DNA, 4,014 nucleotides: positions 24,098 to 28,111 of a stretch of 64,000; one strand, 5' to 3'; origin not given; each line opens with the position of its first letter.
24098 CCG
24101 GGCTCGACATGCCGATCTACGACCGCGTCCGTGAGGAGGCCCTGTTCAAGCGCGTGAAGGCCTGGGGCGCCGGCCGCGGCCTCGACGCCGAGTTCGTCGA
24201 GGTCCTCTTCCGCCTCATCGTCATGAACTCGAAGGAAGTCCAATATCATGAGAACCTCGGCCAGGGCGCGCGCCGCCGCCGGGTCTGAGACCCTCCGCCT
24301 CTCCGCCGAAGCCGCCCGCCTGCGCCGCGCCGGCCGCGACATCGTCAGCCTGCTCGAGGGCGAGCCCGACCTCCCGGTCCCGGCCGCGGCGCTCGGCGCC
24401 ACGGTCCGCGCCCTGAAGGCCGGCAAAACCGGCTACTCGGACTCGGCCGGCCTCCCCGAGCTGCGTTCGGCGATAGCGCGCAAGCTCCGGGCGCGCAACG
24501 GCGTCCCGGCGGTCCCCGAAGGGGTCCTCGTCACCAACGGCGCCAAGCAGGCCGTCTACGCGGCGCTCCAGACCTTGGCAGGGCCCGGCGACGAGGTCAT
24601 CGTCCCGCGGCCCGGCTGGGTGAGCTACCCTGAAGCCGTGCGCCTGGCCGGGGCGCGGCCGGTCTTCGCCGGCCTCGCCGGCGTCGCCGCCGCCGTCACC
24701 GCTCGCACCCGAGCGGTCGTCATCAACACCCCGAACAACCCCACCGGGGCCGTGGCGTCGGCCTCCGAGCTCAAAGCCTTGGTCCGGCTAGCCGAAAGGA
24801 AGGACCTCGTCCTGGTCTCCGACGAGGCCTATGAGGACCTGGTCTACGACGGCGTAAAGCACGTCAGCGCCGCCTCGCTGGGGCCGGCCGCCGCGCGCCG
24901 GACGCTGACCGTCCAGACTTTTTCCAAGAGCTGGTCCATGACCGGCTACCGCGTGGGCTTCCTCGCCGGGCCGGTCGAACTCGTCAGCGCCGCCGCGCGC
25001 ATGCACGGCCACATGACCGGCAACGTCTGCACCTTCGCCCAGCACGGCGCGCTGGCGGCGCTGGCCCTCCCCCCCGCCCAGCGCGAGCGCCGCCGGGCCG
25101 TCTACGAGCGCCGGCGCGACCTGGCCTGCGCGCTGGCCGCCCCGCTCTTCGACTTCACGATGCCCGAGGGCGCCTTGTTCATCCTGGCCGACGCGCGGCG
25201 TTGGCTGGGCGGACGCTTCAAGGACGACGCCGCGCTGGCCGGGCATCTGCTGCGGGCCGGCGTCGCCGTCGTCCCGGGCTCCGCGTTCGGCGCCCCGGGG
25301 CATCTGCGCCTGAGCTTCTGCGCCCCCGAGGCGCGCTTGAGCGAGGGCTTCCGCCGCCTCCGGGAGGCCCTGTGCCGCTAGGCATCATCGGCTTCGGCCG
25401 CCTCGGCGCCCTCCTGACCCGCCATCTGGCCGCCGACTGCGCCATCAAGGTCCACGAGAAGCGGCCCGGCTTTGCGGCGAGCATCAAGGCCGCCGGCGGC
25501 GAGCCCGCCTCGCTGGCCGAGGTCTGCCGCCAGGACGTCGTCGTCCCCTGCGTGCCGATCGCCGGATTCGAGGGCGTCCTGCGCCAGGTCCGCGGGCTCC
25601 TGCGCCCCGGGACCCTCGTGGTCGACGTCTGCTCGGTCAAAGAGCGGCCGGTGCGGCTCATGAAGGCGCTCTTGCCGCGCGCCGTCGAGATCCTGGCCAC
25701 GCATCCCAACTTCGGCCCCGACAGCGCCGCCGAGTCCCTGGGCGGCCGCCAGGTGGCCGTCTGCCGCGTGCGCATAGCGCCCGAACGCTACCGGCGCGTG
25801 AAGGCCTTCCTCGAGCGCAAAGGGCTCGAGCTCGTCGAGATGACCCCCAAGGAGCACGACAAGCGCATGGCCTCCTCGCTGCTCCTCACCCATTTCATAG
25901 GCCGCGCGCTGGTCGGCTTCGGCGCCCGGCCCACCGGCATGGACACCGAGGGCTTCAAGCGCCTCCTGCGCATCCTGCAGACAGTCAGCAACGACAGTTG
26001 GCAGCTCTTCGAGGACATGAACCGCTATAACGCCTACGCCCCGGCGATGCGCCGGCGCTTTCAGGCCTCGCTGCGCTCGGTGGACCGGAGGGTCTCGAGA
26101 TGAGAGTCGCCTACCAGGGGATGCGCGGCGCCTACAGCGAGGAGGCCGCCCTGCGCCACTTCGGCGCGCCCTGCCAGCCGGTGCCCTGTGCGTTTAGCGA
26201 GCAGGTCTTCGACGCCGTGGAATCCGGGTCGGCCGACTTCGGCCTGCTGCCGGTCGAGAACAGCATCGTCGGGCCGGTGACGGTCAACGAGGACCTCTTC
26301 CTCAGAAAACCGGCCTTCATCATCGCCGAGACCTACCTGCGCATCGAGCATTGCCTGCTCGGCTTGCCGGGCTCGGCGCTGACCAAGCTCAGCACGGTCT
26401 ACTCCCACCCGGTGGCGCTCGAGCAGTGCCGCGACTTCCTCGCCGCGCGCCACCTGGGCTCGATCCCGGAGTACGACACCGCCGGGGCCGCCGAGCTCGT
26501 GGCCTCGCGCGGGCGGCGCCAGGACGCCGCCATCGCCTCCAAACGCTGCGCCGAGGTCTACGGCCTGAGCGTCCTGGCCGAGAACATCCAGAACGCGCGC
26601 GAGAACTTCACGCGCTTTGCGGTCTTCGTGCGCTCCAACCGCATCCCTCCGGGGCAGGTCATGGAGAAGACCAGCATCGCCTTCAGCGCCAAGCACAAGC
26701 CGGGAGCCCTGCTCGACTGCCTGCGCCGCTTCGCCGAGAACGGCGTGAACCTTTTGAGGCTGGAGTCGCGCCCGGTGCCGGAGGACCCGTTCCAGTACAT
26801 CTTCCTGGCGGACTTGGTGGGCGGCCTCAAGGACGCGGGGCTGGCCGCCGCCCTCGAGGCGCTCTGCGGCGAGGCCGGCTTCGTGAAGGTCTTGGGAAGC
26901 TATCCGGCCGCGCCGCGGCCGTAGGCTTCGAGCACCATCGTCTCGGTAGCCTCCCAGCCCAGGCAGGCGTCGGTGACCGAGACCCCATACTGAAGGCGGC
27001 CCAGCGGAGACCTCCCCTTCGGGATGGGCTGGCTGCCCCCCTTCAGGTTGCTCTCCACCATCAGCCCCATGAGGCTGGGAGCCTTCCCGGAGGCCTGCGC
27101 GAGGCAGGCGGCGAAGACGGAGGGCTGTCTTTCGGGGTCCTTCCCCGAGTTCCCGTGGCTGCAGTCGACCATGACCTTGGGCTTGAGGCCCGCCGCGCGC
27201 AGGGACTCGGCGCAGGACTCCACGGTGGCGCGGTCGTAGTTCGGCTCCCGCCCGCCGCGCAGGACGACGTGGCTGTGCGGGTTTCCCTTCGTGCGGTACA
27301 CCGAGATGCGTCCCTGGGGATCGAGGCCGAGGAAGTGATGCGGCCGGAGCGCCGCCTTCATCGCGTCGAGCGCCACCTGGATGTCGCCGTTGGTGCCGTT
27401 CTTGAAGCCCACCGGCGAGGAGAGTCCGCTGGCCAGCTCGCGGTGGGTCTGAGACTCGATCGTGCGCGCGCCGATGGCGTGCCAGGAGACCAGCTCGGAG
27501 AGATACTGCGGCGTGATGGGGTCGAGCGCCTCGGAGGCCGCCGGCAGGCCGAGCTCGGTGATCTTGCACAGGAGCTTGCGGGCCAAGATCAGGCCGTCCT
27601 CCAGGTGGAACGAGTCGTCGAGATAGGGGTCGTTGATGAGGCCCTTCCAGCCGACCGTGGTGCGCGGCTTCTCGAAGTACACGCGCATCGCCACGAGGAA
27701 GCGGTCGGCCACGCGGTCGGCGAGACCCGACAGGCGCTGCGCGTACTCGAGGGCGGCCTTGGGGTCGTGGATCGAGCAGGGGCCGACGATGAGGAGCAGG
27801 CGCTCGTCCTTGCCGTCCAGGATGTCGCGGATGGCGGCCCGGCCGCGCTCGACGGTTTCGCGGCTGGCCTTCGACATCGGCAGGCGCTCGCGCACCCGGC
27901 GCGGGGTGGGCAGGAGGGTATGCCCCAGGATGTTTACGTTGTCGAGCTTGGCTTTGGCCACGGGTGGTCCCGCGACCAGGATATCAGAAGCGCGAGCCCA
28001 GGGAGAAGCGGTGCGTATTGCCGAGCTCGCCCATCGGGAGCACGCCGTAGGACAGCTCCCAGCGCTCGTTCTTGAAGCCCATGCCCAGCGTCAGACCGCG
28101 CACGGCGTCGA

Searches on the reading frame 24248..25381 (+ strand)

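Call 27: search_protein_families(library=pfam, proteins=[window:24248-25381:+], max_evalue=0.01)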
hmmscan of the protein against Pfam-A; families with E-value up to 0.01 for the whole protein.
window:24248-25381:+ (377 aa): 3 families
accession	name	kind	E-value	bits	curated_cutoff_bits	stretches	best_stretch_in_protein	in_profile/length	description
PF00155.27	Aminotran_1_2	-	2.4e-62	211.7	19.7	1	31-366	2-356/361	Aminotransferase class I and II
PF01041.23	DegT_DnrJ_EryC1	-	1.6e-08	34.6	19.8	1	93-194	43-147/360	DegT/DnrJ/EryC1/StrS aminotransferase family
PF01276.26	OKR_DC_1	-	0.0026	17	27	1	94-141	86-133/417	Orn/Lys/Arg decarboxylase, major domain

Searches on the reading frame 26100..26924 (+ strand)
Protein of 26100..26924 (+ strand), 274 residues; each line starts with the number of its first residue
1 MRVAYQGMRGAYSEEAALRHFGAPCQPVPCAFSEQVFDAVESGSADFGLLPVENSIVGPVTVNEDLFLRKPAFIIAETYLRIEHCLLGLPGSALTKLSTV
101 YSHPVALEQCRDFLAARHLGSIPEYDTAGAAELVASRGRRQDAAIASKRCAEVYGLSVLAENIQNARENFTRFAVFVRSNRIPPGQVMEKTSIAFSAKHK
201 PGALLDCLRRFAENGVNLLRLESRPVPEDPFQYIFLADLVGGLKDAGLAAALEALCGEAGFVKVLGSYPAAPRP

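Call 27: search_protein_families(library=pfam, proteins=[window:26100-26924:+], max_evalue=0.01)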
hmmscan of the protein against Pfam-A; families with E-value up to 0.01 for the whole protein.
window:26100-26924:+ (274 aa): 2 families
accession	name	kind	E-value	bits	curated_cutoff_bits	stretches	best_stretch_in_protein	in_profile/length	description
PF00800.23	PDT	-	2.1e-59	200.8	25.2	1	3-178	1-178/181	Prephenate dehydratase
PF01842.31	ACT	-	7.9e-07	29.2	27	1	192-256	2-65/66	ACT domain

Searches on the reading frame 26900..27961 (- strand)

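Call 27: search_protein_families(library=pfam, proteins=[window:26900-27961:-], max_evalue=0.01)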
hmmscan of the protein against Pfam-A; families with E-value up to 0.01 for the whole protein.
window:26900-27961:- (353 aa): 1 family
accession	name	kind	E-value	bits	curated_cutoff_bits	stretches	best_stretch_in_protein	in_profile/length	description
PF00793.26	DAHP_synth_1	-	2.1e-82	276.5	25.5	1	46-342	9-268/270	DAHP synthetase I family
